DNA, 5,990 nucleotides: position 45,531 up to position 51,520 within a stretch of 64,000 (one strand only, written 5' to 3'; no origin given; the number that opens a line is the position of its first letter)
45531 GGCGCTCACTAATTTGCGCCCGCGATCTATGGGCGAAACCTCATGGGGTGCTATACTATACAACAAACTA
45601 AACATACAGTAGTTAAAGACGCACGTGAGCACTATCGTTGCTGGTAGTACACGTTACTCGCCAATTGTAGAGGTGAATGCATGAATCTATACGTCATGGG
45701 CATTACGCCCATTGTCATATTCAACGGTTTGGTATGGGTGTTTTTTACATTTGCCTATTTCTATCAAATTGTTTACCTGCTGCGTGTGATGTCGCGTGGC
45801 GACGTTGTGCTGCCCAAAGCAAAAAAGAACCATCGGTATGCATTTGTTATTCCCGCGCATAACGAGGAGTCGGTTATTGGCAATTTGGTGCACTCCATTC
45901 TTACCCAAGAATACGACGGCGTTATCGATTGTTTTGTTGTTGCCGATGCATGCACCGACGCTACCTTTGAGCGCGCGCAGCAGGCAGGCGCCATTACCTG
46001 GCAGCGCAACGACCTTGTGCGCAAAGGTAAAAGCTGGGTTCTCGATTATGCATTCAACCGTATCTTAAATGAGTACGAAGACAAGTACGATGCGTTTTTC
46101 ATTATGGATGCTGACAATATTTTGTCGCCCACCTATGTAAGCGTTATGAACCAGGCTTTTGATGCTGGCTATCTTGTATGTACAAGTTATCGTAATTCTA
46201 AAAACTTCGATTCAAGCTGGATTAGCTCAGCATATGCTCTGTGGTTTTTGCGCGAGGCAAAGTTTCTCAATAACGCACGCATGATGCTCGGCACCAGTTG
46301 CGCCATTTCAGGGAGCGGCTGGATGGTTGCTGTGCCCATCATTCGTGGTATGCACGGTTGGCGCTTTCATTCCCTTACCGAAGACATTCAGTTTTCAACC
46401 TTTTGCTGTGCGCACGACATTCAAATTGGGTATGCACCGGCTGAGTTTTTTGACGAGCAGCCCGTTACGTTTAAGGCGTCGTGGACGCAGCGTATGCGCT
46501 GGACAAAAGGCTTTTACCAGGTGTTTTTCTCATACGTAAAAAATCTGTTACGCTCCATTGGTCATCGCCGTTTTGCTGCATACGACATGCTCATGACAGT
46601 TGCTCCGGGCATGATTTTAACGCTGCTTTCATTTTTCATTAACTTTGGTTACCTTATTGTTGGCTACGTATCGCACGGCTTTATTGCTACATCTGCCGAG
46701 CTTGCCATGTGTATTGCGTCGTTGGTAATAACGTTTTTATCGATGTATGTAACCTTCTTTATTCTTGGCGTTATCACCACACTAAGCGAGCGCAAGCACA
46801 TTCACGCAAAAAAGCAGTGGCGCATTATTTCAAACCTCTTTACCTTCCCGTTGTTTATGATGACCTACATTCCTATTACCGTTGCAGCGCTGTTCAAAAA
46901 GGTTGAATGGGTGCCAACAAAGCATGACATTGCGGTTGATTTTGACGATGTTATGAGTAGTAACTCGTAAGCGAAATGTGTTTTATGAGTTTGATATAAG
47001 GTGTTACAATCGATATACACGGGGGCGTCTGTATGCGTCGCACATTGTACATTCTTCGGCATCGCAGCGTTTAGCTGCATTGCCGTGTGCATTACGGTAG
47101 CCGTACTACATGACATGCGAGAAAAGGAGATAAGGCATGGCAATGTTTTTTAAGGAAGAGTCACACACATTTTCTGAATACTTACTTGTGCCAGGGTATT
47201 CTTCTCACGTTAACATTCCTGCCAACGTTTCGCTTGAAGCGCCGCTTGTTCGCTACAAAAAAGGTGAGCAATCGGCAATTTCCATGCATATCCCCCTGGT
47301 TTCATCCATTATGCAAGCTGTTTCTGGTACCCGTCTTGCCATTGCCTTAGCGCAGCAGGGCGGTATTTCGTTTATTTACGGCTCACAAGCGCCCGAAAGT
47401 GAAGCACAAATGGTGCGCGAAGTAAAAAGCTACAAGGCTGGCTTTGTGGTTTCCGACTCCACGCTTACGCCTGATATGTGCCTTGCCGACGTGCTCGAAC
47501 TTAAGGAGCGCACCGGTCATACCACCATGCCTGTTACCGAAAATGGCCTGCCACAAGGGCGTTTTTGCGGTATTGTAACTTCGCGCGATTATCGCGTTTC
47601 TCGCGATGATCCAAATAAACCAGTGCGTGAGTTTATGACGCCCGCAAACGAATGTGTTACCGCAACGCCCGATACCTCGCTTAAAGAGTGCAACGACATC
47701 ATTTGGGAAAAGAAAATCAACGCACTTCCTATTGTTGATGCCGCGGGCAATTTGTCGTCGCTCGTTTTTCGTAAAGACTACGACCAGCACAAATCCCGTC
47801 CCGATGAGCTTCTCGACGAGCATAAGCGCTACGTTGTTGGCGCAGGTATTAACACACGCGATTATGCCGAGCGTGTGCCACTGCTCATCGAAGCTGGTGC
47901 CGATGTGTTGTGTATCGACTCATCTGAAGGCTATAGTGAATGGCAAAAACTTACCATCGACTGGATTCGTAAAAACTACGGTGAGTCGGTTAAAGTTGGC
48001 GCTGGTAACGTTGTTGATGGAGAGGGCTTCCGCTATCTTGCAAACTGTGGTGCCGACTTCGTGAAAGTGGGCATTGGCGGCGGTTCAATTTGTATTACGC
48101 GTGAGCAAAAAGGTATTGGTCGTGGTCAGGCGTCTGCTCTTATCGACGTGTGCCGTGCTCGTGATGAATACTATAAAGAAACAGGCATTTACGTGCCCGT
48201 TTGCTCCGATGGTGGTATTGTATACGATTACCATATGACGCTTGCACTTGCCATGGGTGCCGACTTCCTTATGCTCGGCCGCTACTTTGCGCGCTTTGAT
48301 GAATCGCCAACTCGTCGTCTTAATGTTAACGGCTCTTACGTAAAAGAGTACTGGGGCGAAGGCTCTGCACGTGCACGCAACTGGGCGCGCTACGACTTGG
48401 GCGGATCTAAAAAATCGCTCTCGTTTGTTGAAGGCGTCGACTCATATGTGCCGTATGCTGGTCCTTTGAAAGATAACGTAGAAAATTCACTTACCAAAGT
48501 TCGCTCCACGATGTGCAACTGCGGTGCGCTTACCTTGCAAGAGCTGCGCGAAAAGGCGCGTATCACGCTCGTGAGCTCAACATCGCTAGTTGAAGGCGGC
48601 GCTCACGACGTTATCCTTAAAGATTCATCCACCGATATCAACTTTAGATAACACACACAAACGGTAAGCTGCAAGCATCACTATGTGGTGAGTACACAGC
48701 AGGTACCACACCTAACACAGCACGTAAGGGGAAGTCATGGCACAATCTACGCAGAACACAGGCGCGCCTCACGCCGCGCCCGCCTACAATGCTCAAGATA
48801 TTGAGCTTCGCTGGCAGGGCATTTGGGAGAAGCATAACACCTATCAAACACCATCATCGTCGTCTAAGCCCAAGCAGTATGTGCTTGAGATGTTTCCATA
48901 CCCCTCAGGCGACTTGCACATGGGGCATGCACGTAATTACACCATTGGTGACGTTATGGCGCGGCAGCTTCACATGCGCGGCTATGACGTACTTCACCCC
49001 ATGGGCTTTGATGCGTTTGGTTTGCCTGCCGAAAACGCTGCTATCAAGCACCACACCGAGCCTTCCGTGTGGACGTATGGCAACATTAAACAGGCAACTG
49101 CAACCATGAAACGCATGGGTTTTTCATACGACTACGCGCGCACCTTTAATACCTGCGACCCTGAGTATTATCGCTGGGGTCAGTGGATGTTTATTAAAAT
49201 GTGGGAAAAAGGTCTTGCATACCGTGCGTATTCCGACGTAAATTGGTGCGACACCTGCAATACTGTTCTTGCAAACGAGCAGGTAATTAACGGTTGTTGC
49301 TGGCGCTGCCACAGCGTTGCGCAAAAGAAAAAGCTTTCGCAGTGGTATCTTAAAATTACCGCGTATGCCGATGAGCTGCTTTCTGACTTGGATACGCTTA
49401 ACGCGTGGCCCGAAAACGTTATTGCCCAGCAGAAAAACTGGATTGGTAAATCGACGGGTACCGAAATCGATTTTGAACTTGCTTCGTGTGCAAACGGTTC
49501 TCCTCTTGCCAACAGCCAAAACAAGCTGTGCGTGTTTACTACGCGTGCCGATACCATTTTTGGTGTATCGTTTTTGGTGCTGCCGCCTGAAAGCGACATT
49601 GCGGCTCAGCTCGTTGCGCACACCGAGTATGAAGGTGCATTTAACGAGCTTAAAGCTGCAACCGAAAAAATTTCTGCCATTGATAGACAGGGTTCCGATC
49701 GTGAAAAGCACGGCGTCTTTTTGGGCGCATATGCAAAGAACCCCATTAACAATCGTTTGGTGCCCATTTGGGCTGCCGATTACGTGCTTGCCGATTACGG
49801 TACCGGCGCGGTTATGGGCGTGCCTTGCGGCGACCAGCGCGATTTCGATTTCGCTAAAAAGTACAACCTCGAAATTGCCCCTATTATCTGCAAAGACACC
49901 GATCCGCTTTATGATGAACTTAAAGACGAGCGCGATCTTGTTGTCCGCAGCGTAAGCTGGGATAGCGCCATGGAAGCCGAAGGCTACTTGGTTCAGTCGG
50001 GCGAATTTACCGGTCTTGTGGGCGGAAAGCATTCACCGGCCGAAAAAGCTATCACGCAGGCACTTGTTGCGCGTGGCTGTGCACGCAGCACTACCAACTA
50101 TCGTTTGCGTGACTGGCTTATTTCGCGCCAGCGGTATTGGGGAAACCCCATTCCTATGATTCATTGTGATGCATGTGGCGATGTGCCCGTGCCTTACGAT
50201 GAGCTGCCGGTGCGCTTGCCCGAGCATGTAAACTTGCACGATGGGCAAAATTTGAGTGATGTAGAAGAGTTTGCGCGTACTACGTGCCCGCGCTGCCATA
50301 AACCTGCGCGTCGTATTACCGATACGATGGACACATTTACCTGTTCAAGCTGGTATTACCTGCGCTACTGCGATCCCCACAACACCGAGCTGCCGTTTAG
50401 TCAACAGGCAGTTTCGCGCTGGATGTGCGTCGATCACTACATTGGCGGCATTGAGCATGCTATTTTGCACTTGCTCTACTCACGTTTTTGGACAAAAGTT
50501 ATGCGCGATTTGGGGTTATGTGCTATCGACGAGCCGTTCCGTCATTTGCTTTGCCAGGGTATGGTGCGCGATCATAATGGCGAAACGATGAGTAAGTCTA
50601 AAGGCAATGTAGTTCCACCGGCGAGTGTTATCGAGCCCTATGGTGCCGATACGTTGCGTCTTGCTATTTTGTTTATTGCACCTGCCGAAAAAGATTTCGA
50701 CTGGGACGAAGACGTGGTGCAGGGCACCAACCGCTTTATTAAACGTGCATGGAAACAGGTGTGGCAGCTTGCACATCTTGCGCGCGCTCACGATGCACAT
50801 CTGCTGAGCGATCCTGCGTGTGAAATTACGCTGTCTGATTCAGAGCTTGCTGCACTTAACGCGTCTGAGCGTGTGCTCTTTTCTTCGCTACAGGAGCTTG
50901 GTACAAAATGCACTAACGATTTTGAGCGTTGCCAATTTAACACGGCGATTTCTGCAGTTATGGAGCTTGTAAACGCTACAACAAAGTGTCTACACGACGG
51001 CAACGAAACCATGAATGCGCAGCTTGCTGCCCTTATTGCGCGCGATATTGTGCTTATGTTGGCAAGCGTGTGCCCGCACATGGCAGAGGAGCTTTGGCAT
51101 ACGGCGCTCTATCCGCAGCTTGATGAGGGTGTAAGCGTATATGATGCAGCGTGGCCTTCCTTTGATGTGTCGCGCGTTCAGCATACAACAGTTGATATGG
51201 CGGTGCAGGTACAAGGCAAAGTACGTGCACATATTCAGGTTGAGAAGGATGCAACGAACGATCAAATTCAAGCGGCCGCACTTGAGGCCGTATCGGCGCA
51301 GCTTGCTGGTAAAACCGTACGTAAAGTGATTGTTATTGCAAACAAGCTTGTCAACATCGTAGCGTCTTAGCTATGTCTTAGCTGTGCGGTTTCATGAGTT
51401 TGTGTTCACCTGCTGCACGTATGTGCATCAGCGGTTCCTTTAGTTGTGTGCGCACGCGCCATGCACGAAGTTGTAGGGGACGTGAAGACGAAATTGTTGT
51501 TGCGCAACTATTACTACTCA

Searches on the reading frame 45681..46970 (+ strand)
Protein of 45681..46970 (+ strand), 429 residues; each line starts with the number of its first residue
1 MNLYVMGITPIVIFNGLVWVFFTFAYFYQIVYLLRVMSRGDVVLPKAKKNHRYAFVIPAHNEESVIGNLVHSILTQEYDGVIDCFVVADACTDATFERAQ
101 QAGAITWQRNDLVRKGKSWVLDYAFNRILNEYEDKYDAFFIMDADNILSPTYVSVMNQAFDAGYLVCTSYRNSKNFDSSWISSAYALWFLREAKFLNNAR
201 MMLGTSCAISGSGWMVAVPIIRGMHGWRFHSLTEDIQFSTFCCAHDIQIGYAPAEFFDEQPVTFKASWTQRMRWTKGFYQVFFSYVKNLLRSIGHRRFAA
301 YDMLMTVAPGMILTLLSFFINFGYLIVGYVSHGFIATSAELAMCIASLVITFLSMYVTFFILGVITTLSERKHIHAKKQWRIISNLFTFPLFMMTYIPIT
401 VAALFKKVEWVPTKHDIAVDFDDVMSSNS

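Call 63: search_protein_families(library=pfam, proteins=[window:45681-46970:+], max_evalue=0.0001)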
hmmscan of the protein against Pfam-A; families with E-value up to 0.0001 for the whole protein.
window:45681-46970:+ (429 aa): 3 families
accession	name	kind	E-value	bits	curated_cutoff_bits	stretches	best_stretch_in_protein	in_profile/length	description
PF13641.12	Glyco_tranf_2_3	-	3.6e-21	76.7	27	1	51-277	1-230/230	Glycosyltransferase like family 2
PF13632.12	Glyco_trans_2_3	-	6.3e-17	62.5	27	1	140-346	3-183/198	Glycosyl transferase family group 2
PF00535.33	Glycos_transf_2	-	4.2e-13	50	23.3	1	55-209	2-153/168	Glycosyl transferase family 2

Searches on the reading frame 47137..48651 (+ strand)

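Call 63: search_protein_families(library=pfam, proteins=[window:47137-48651:+], max_evalue=0.0001)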
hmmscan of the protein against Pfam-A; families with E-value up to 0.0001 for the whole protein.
window:47137-48651:+ (504 aa): 2 families
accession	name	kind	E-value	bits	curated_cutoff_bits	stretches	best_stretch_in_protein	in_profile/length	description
PF00478.31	IMPDH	-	1.4e-107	360.2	25.6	1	10-490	2-345/345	IMP dehydrogenase / GMP reductase domain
PF00571.33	CBS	-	1.4e-09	38.5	24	0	163-214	1-50/57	CBS domain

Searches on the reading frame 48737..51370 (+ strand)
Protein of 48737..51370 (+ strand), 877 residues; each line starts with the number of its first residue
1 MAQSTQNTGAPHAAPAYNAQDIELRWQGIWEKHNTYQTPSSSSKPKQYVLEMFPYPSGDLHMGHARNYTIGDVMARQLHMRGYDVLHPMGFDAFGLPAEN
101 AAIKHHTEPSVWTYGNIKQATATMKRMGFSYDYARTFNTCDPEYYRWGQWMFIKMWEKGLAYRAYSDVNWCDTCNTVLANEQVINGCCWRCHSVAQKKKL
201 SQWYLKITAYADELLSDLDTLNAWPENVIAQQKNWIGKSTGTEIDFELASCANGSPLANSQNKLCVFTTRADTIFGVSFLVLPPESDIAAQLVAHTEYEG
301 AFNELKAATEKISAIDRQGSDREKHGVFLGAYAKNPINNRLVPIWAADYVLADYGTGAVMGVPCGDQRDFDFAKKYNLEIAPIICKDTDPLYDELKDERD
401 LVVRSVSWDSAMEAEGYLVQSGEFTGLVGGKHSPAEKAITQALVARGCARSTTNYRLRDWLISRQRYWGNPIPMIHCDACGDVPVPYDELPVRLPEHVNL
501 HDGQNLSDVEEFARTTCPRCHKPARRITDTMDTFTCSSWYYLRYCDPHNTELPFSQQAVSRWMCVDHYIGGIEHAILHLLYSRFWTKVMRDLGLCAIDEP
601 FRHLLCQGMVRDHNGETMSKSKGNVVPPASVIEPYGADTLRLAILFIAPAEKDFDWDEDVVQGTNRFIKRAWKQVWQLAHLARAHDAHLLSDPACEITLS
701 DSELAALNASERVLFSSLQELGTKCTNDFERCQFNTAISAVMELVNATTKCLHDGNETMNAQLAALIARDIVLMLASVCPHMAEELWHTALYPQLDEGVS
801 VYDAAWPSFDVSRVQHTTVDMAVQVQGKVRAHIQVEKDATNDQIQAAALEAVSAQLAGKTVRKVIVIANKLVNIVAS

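Call 63: search_protein_families(library=pfam, proteins=[window:48737-51370:+], max_evalue=0.0001)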
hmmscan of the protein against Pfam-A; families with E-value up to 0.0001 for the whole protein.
window:48737-51370:+ (877 aa): 6 families
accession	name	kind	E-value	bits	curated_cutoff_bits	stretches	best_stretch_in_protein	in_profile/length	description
PF00133.28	tRNA-synt_1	-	9.9e-56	189.7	22.7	2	26-237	2-226/414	tRNA synthetases class I (I, L, M and V)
PF13603.12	tRNA-synt_1_2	-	1.3e-50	171.9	25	1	233-439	1-180/185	Leucyl-tRNA synthetase, editing domain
PF09334.17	tRNA-synt_1g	-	8.5e-29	100.9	20.1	2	52-196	6-147/391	tRNA synthetases class I (M)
PF08264.19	Anticodon_1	-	2.2e-16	60.5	25.1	1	712-840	2-143/148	Anticodon-binding domain of tRNA ligase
PF01406.26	tRNA-synt_1e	-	2.4e-07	30.9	27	0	59-86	22-49/301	tRNA synthetases class I (C) catalytic domain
PF01921.24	tRNA-synt_1f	-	3.2e-05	23.4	27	0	609-666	274-331/360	tRNA synthetases class I (K)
